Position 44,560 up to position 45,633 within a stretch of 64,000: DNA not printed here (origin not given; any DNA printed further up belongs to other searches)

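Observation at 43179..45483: Tyl1a/TylB/TylM1-like cassette predicting an N,N-dimethylated 3-amino-3,6-dideoxyhexose in a cell-surface glycan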

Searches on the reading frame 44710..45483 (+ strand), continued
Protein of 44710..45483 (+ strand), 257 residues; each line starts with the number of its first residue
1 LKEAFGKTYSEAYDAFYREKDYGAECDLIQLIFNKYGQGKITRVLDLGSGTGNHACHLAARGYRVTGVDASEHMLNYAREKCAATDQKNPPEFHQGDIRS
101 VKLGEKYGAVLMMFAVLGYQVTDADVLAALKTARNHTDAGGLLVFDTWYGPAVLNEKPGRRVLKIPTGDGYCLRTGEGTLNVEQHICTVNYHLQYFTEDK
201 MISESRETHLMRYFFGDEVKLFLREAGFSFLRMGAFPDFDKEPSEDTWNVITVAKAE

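Call 70: search_solved_structures(query=A4, max_evalue=1e-10, show_alignments=2)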
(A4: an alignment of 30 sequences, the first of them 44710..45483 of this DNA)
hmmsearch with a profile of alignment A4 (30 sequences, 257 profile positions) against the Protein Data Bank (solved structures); distinct sequences matched with E-value up to 1e-10: 24.
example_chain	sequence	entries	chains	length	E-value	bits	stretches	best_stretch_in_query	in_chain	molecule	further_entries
1wzn_A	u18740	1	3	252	6.1e-31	110.9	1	9-165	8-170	SAM-dependent methyltransferase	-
3bxo_A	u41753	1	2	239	1.4e-28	103.1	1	4-230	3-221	N,N-dimethyltransferase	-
6m81_A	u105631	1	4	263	7.5e-24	87.6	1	5-229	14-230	dTDP-3-amino-3,6-dideoxy-alpha-D-glucopyranose N,N-dimethyltransferase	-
6m83_A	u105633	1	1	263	1.2e-23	86.9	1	7-229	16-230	dTDP-3-amino-3,6-dideoxy-alpha-D-glucopyranose N,N-dimethyltransferase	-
3d2l_A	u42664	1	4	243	1.3e-23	86.8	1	9-254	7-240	SAM-dependent methyltransferase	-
5bsz_A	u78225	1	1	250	1.4e-23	86.7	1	3-178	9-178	N-methyltransferase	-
3pfg_A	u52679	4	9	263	1.7e-23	86.5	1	7-229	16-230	N-methyltransferase | dTDP-3-amino-3,6-dideoxy-alpha-D-glucopyranose N,N-dimethyltransferase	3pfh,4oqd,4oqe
6m82_A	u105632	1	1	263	2.6e-23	85.8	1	9-229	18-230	dTDP-3-amino-3,6-dideoxy-alpha-D-glucopyranose N,N-dimethyltransferase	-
3px2_A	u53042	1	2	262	3.7e-23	85.4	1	7-229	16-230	N-methyltransferase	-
3px3_A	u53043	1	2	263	4.6e-23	85.1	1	7-229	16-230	N-methyltransferase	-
6uk5_A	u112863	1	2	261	1.1e-19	74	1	3-151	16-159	CalS10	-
9ri2_A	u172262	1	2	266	3.8e-17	65.7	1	41-233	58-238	Methyltransferase, putative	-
9sot_A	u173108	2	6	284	5.4e-17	65.2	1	43-230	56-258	Class I SAM-dependent methyltransferase | Methyltransferase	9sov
7zgt_A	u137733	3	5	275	1.6e-16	63.7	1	27-240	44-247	Methyltransferase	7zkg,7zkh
1y8c_A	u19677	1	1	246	3.1e-16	62.7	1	8-147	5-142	S-adenosylmethionine-dependent methyltransferase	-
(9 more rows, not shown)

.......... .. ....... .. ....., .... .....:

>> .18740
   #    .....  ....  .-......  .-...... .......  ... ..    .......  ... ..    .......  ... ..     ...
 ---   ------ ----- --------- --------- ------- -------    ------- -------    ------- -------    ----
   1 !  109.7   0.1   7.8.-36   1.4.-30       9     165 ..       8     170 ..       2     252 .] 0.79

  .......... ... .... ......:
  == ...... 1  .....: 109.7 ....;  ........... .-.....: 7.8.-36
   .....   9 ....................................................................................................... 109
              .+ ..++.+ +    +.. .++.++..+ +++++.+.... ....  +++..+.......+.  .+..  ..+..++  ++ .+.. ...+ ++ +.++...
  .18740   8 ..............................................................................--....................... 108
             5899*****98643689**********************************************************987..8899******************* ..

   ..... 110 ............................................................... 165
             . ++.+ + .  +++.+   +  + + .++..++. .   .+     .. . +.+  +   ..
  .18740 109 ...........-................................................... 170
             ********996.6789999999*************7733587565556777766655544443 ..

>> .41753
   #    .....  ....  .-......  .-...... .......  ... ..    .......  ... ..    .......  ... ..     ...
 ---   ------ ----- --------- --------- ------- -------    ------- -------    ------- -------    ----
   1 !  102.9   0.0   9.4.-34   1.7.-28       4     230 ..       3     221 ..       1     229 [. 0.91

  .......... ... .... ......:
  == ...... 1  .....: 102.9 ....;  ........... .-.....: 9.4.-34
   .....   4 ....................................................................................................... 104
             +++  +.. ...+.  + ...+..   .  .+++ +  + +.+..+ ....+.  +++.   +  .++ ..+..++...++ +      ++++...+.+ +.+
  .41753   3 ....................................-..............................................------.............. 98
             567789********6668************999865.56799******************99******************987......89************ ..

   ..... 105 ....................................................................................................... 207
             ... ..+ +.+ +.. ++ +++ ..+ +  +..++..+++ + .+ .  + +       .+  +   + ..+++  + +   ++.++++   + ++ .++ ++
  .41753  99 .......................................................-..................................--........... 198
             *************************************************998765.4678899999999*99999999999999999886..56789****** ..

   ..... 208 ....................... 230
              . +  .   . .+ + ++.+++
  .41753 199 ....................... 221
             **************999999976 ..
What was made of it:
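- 44710..45483 (+): 257-aa class I SAM-dependent N-methyltransferase of the DesVI/TylM1/KedS8/CalS10 sugar N-methyltransferase clade. The family profile hits DesVI at 1.4e-28 (4-230), TylM1 at 7.5e-24, KedS8 at 1.4e-23 and CalS10 at 1e-19 (call 70).
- On TylM1/DesVI-type NDP-amino-sugar N-methyltransferases: Family profile: DesVI 1.4e-28 over 4-230, TylM1 7.5e-24, KedS8 1.4e-23, CalS10 1e-19, and the next characterised classes at 1e-17 or weaker (call 70).
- Closest known: KedS8 and CalS10. Same: E-values of 1.4e-23 and 1e-19 to the family profile (call 70).
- The unknown-function methyltransferase 1wzn is the top profile hit over the N-terminal half (call 70).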

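Call 82: predict_structure(alignment_id=A4)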
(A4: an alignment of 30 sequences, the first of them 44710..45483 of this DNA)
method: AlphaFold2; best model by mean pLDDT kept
length: 257 residues; sequences in the alignment: 30
mean_pLDDT: 91.2   pTM: 0.89
mean pLDDT of the five models: 91.2, 90.8, 90.5, 89.3, 89.0
residues with pLDDT >= 90: 195; 70-90: 48; 50-70: 10; < 50: 4
segments of 3 or more residues with pLDDT < 50: 1-4
pLDDT, mean of each block of 10 residues (from residue 1): 50 71 93 93 97 94 96 91 83 97 97 94 98 98 98 93 85 92 95 89 89 97 98 95 95 98
secondary structure, 60 per line:
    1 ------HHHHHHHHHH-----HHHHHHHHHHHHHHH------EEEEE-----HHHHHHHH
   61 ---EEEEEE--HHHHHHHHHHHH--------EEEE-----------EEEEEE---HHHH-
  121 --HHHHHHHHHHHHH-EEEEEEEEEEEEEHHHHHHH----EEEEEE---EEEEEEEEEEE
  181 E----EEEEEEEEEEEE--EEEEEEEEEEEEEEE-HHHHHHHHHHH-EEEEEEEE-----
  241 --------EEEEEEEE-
elements in order: H7-16 H22-36 E43-47 H53-60 E64-69 H72-83 E92-95 E107-112 H116-119 H123-135 E137-149 H150-156 E161-166 E170-181 E186-197 E200-214 H216-226 E228-235 E249-256
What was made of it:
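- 44710..45483 (+): The AF2 model has pLDDT 91.2 (call 82).
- On TylM1/DesVI-type NDP-amino-sugar N-methyltransferases: AF2 model with pLDDT 91.2 (call 82).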

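Call 84: fold_search(model_id=the predicted structure, library=pdb)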
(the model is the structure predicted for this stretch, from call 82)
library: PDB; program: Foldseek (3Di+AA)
matches with E <= 10: 1957; with E <= 0.001: 1536
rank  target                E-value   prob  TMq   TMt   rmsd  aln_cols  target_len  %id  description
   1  3d2l_A                1.7e-22  1.00  0.82  0.88   2.7       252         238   25  Crystal structure of SAM-dependent methyltransferase (ZP_00538691.1) from EXIGUOBACTERIUM SP. 255-15 at 1.90 A resolut (released 2008-05-20)
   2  1y8c                  1.9e-22  1.00  0.82  0.85   3.2       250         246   19  Crystal structure of a S-adenosylmethionine-dependent methyltransferase from Clostridium acetobutylicum ATCC 824 (released 2004-12-28)
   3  7zgt_A                2.6e-22  1.00  0.75  0.76   4.2       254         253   25  C-Methyltransferase PsmD from Streptomyces griseofuscus (apo form) (released 2022-12-28)
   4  1wzn_A                6.8e-22  1.00  0.83  0.87   2.5       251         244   24  Crystal Structure of the SAM-dependent methyltransferase from Pyrococcus horikoshii OT3 (released 2006-03-14)
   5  7zkg_A                7.2e-22  1.00  0.79  0.80   3.5       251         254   25  C-Methyltransferase PsmD from Streptomyces griseofuscus with bound cofactor (crystal form 2) (released 2022-12-28)
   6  7zkg_B                8.7e-22  1.00  0.79  0.81   3.6       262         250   25  C-Methyltransferase PsmD from Streptomyces griseofuscus with bound cofactor (crystal form 2) (released 2022-12-28)
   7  3d2l_C                1.5e-21  1.00  0.82  0.87   2.5       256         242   25  Crystal structure of SAM-dependent methyltransferase (ZP_00538691.1) from EXIGUOBACTERIUM SP. 255-15 at 1.90 A resolut (released 2008-05-20)
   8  7zkh                  2.5e-21  1.00  0.83  0.80   3.3       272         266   24  C-Methyltransferase PsmD from Streptomyces griseofuscus with bound cofactor (crystal form 1) (released 2022-12-28)
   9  7zgt_B                3.5e-21  1.00  0.77  0.80   3.8       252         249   25  C-Methyltransferase PsmD from Streptomyces griseofuscus (apo form) (released 2022-12-28)
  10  4hh4_B                4.2e-21  1.00  0.78  0.79   4.0       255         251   23  Structure of the CcbJ Methyltransferase from Streptomyces caelestis (released 2013-10-30)
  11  9icz_B                7.4e-21  1.00  0.84  0.81   3.3       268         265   19  C-Methyltransferase SeMT from Saccharopolyspora erythraea (released 2025-12-10)
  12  4hgy_B                9.4e-21  1.00  0.76  0.84   3.3       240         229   23  Structure of the CcbJ Methyltransferase from Streptomyces caelestis (released 2013-10-30)
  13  4hh4_A                1.0e-20  1.00  0.76  0.76   3.2       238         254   23  Structure of the CcbJ Methyltransferase from Streptomyces caelestis (released 2013-10-30)
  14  4hgy_A                1.0e-20  1.00  0.75  0.81   3.2       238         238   23  Structure of the CcbJ Methyltransferase from Streptomyces caelestis (released 2013-10-30)
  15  4hh4_C                1.1e-20  1.00  0.76  0.76   3.1       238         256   23  Structure of the CcbJ Methyltransferase from Streptomyces caelestis (released 2013-10-30)
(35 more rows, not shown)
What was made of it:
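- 44710..45483 (+): It superposes on TylM1, DesVI and CalS10 at TM 0.81-0.88 and 2.2-2.6 A (call 84).
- On TylM1/DesVI-type NDP-amino-sugar N-methyltransferases: TM 0.81-0.88 and rmsd 2.2-2.6 A to TylM1, DesVI and CalS10 (call 84).
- The methyltransferase fold is shared with non-sugar enzymes such as CypM, CcbJ, PsmD and NmbA at similar TM scores (call 84).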
